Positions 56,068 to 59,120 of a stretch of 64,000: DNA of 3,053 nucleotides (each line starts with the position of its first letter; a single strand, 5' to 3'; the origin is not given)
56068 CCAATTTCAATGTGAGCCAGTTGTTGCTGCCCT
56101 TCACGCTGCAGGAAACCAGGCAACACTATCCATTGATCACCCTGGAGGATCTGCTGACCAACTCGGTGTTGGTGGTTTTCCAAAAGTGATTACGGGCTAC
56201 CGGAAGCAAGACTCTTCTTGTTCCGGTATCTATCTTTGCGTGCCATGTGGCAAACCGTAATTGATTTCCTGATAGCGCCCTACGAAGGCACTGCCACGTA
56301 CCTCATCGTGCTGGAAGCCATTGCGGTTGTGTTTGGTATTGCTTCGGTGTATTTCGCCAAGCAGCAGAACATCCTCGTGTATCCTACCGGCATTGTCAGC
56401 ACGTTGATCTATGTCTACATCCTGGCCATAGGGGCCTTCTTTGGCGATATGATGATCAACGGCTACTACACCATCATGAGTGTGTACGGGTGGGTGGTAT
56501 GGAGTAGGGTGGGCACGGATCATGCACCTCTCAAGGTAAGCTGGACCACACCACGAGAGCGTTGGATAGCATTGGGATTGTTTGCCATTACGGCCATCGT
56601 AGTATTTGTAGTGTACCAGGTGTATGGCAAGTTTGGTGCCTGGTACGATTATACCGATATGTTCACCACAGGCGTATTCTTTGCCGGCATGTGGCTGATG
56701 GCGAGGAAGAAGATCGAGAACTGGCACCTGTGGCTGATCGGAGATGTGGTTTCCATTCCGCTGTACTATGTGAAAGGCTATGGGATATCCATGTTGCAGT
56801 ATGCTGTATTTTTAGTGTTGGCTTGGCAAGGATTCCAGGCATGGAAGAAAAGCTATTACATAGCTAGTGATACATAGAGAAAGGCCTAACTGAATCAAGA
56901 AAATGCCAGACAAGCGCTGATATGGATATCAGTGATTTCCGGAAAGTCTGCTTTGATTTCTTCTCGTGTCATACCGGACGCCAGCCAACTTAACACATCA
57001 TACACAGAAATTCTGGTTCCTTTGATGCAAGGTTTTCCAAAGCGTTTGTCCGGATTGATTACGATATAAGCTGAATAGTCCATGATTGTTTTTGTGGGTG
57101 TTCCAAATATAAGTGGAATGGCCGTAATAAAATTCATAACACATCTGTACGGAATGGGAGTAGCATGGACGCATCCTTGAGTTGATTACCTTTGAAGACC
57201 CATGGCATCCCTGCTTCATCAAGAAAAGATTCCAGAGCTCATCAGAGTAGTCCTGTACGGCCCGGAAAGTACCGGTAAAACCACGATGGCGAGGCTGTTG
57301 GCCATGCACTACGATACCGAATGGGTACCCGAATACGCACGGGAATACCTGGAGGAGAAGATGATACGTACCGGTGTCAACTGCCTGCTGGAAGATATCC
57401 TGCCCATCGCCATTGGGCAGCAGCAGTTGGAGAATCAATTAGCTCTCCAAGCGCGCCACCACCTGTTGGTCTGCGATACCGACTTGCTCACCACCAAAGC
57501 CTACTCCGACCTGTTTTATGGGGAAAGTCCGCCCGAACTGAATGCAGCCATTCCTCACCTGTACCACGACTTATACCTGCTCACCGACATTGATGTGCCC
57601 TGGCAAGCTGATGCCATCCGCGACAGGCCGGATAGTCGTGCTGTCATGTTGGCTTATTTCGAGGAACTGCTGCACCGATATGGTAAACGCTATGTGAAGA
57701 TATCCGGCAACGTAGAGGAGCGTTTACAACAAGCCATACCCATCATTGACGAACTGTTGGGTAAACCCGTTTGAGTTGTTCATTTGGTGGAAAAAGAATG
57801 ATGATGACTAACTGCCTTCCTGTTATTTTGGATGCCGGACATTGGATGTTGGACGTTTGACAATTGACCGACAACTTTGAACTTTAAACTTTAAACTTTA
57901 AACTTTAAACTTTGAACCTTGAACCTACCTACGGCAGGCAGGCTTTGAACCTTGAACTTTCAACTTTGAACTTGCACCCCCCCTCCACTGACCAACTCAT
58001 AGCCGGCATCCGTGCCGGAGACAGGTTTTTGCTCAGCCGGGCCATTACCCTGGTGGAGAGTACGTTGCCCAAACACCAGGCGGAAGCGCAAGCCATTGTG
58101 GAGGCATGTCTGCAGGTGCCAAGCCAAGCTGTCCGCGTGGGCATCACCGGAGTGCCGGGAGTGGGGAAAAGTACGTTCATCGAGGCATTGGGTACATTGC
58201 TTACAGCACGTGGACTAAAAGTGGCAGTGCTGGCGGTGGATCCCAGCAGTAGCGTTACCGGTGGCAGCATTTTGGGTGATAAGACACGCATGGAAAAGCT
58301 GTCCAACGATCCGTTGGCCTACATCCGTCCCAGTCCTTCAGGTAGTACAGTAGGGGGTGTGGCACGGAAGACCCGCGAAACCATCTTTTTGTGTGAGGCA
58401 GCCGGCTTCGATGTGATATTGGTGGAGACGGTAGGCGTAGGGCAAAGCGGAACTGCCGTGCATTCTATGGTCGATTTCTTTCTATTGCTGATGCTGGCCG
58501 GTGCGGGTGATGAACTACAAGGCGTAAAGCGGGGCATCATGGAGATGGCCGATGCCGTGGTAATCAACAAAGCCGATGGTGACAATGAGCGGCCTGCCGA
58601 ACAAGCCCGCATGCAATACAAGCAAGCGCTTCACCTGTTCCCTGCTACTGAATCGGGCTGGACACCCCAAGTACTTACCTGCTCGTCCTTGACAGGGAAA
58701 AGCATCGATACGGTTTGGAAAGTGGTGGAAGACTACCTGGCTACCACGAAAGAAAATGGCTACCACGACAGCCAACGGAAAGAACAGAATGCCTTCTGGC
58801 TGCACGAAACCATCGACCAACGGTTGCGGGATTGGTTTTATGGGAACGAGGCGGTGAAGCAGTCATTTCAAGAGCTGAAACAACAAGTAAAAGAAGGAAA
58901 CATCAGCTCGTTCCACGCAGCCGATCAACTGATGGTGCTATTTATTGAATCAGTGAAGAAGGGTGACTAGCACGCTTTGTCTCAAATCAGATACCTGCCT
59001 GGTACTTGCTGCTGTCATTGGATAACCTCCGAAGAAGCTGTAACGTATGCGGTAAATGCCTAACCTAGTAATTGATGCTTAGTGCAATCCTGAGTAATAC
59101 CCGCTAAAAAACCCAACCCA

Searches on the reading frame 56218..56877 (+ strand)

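Call 43: search_protein_families(library=pfam, proteins=[window:56218-56877:+], max_evalue=0.001)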
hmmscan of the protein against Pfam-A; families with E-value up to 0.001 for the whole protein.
window:56218-56877:+ (219 aa): 1 family
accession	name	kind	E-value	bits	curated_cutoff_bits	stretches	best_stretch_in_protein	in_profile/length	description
PF04973.17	NMN_transporter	-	9.2e-48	162.9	27.3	1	31-211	2-175/175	Nicotinamide mononucleotide transporter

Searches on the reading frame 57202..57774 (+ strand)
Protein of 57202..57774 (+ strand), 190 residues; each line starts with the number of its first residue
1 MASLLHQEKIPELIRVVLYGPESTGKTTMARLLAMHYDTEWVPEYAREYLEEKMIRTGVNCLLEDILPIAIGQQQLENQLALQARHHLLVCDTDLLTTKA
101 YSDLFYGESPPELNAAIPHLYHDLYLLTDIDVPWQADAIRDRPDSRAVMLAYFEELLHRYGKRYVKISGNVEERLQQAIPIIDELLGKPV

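Call 43: search_protein_families(library=pfam, proteins=[window:57202-57774:+], max_evalue=0.001)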
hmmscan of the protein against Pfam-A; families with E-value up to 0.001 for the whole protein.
window:57202-57774:+ (190 aa): 1 family
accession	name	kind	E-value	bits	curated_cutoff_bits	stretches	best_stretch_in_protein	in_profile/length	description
PF13521.12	AAA_28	-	6.4e-39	134.2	27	1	15-174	1-164/164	AAA domain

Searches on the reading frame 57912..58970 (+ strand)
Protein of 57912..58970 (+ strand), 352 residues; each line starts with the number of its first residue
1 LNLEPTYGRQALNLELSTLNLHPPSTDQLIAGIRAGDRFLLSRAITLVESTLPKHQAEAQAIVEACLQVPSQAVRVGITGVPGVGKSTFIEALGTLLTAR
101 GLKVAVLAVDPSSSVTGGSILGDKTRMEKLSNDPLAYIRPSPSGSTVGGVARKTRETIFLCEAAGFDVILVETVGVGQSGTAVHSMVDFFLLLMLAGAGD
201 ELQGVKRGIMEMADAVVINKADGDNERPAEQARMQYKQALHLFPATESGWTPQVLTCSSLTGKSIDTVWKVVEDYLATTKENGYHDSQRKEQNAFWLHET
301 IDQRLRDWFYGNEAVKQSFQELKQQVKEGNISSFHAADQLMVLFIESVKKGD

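Call 43: search_protein_families(library=pfam, proteins=[window:57912-58970:+], max_evalue=0.001)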
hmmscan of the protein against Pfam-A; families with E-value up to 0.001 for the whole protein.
window:57912-58970:+ (352 aa): 8 families
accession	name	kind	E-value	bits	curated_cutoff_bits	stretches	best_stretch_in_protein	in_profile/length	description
PF03308.22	MeaB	-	1.2e-106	356.1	23.1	1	41-310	1-269/273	Methylmalonyl Co-A mutase-associated GTPase MeaB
PF02492.25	cobW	-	4.7e-07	30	20.7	1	76-234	3-165/180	CobW/HypB/UreG, nucleotide-binding domain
PF01656.29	CbiA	-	1.5e-06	28.6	25.4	1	83-235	9-97/125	CobQ/CobB/MinD/ParA nucleotide binding domain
PF03029.23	ATP_bind_1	-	1.7e-05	25.1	27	1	78-114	1-37/240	Conserved hypothetical ATP binding protein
PF13555.12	AAA_29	-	0.00024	21.2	27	1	76-101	25-50/61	P-loop containing region of AAA domain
PF00009.33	GTP_EFTU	-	0.00053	20.1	26.5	0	215-276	125-186/188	Elongation factor Tu GTP binding domain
PF01926.29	MMR_HSR1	-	0.00065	20.2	21.9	0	75-93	1-19/113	50S ribosome-binding GTPase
PF13604.12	AAA_30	-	0.00083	19.6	27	0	71-109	16-54/191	AAA domain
